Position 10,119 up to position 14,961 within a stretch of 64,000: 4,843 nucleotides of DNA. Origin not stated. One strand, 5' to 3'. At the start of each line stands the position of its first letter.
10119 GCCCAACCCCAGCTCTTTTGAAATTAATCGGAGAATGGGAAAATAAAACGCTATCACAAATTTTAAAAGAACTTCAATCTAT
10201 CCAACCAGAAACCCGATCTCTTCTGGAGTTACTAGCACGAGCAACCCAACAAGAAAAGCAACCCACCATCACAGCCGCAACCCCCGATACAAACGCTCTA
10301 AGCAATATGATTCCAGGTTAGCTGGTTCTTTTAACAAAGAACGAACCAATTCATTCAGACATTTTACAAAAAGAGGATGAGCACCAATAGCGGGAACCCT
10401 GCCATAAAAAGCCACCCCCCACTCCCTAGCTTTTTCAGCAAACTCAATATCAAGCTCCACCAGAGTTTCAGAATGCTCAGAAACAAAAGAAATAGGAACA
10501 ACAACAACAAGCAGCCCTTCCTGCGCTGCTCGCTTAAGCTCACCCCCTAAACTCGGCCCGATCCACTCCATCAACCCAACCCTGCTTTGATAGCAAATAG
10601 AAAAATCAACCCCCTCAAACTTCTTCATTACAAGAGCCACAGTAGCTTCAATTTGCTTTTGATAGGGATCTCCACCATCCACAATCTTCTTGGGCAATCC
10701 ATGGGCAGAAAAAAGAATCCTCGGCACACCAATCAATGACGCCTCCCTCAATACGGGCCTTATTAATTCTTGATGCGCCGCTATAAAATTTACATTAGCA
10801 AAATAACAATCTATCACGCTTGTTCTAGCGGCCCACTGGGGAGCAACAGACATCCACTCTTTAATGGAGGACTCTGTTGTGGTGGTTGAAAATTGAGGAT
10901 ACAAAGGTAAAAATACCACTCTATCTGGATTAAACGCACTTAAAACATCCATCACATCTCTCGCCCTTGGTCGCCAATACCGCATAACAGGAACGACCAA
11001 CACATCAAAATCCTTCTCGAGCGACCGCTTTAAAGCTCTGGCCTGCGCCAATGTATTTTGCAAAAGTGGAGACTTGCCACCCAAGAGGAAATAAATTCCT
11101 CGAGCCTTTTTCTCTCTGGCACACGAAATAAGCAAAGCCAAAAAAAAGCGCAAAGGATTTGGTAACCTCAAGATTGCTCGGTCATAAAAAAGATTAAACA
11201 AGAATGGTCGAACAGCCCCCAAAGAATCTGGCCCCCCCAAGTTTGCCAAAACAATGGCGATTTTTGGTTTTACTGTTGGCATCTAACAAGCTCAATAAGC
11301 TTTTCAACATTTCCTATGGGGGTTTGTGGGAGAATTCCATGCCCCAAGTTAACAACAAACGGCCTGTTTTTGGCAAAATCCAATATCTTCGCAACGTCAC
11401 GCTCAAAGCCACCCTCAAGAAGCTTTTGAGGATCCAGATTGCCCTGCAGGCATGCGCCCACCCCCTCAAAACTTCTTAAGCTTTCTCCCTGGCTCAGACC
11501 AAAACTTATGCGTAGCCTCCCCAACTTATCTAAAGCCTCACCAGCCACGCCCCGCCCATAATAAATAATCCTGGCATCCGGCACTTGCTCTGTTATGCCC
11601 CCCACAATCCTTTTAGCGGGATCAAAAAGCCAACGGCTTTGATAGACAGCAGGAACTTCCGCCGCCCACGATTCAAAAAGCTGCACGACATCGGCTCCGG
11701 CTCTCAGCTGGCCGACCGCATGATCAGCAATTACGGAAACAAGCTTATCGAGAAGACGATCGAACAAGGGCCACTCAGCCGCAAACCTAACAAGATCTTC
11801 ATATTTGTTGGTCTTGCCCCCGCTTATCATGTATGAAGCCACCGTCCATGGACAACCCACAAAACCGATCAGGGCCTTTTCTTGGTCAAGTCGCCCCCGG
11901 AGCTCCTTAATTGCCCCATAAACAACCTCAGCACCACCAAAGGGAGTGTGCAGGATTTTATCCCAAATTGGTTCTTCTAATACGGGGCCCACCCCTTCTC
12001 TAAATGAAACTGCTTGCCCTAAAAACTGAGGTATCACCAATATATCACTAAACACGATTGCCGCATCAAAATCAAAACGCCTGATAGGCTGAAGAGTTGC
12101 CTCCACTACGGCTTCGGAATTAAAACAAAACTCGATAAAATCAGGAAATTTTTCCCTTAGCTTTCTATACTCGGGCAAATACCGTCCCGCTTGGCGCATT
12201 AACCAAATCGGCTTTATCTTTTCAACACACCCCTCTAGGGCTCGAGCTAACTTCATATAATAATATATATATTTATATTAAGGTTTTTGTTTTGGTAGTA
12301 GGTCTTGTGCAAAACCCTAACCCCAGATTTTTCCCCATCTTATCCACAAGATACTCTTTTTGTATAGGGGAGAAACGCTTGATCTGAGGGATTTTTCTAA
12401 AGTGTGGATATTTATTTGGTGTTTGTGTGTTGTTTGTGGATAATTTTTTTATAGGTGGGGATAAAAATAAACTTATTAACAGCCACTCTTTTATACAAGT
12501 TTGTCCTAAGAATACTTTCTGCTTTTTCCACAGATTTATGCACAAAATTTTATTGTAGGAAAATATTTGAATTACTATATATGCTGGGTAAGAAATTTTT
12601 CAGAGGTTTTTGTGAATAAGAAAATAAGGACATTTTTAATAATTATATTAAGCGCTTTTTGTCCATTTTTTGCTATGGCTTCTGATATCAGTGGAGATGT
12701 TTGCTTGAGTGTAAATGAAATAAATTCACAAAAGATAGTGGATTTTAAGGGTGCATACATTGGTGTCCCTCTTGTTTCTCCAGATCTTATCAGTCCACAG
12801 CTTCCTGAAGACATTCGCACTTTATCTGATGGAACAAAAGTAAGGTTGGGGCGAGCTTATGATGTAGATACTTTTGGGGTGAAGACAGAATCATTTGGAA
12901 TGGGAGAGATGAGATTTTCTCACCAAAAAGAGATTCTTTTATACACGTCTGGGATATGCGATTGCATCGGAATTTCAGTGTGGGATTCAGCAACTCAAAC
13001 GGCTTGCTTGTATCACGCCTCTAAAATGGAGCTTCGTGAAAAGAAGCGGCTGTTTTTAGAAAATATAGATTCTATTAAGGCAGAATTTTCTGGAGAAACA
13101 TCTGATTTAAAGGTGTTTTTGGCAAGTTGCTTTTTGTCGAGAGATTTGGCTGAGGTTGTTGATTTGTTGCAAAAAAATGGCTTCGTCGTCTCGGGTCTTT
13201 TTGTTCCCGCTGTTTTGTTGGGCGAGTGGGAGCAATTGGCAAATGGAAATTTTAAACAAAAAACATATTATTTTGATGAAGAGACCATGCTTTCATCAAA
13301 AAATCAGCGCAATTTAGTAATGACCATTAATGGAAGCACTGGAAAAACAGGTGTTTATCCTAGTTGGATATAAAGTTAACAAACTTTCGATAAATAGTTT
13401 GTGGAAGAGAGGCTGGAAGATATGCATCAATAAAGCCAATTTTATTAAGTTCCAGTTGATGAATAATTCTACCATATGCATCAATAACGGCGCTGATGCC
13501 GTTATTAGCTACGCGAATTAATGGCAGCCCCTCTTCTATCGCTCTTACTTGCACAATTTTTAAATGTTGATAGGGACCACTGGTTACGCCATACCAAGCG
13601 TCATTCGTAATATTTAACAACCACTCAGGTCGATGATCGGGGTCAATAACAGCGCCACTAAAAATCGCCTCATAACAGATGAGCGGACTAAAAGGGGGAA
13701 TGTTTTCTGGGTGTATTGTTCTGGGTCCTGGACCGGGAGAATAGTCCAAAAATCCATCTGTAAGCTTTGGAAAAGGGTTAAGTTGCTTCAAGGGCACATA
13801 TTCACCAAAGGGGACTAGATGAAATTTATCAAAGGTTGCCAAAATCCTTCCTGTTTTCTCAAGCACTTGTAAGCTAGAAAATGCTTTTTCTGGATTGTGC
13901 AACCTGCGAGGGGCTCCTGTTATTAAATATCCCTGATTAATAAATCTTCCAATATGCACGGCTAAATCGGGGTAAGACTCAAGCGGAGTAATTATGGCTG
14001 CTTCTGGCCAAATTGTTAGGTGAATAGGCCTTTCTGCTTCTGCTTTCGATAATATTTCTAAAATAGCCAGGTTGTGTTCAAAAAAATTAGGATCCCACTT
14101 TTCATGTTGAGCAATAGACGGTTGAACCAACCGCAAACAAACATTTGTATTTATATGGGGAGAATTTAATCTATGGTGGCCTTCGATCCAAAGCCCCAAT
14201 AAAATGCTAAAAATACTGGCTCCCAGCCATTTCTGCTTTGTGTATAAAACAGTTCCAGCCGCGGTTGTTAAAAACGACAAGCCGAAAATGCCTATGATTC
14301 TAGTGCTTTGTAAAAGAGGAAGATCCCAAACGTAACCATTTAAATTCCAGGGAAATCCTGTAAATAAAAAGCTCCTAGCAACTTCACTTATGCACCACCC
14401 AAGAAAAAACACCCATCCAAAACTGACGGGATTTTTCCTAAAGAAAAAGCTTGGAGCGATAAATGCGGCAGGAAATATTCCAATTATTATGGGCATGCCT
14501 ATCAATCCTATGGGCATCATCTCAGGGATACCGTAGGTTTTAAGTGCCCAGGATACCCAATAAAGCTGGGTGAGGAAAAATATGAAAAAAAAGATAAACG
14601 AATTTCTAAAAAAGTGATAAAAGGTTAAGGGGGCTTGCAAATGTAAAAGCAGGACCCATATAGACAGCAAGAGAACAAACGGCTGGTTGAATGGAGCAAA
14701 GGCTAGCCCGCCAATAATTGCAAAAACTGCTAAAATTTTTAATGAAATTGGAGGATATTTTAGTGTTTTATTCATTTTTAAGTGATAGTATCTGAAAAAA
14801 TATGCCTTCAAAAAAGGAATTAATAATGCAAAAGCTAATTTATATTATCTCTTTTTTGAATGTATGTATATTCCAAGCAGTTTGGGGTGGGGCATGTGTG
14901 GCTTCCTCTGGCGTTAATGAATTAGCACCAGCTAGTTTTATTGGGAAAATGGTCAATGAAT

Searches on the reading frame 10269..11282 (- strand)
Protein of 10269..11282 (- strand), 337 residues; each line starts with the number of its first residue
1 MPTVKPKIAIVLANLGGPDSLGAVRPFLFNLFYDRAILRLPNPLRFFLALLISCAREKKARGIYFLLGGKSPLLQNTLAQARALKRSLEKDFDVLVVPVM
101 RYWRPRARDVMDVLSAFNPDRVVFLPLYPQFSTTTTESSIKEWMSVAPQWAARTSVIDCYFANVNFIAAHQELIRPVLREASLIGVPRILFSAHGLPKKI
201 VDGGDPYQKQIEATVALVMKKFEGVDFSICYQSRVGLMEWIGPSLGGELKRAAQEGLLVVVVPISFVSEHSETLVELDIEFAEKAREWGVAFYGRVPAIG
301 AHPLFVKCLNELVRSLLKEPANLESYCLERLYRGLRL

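Call 61: search_protein_families(library=pfam, proteins=[window:10269-11282:-], max_evalue=0.0001)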
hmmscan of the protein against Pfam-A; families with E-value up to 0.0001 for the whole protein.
window:10269-11282:- (337 aa): 1 family
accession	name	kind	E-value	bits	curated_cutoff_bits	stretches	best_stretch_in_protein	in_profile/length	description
PF00762.24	Ferrochelatase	-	4.3e-95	318.8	27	1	7-315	1-315/317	Ferrochelatase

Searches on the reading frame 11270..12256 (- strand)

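Call 61: search_protein_families(library=pfam, proteins=[window:11270-12256:-], max_evalue=0.0001)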
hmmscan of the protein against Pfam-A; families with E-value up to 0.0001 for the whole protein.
window:11270-12256:- (328 aa): 1 family
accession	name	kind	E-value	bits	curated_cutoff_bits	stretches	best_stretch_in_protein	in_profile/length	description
PF01208.23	URO-D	-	3.7e-82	276.6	23.9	1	3-325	6-344/346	Uroporphyrinogen decarboxylase (URO-D)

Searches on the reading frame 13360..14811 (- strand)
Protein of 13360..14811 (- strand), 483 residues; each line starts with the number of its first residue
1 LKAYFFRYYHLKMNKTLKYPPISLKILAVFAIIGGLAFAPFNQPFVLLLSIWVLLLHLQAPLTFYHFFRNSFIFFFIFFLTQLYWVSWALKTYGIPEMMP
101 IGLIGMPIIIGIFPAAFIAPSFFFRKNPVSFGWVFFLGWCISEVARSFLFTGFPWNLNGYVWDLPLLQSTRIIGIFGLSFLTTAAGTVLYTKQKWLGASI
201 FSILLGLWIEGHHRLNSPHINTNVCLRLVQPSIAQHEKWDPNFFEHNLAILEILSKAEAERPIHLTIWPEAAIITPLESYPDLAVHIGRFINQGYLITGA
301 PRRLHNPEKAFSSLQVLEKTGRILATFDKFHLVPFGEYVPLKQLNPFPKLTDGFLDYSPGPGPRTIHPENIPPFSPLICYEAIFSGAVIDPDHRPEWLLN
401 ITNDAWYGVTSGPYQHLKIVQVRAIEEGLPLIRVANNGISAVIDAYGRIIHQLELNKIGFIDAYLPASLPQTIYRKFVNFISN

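Call 61: search_protein_families(library=pfam, proteins=[window:13360-14811:-], max_evalue=0.0001)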
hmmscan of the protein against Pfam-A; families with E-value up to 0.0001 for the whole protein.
window:13360-14811:- (483 aa): 2 families
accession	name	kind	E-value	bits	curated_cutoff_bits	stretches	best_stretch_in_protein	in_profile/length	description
PF20154.4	LNT_N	-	6.2e-19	69.2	27.1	1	32-184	3-155/159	Apolipoprotein N-acyltransferase N-terminal domain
PF00795.27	CN_hydrolase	-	7.4e-19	68.5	23.2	1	229-466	5-247/256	Carbon-nitrogen hydrolase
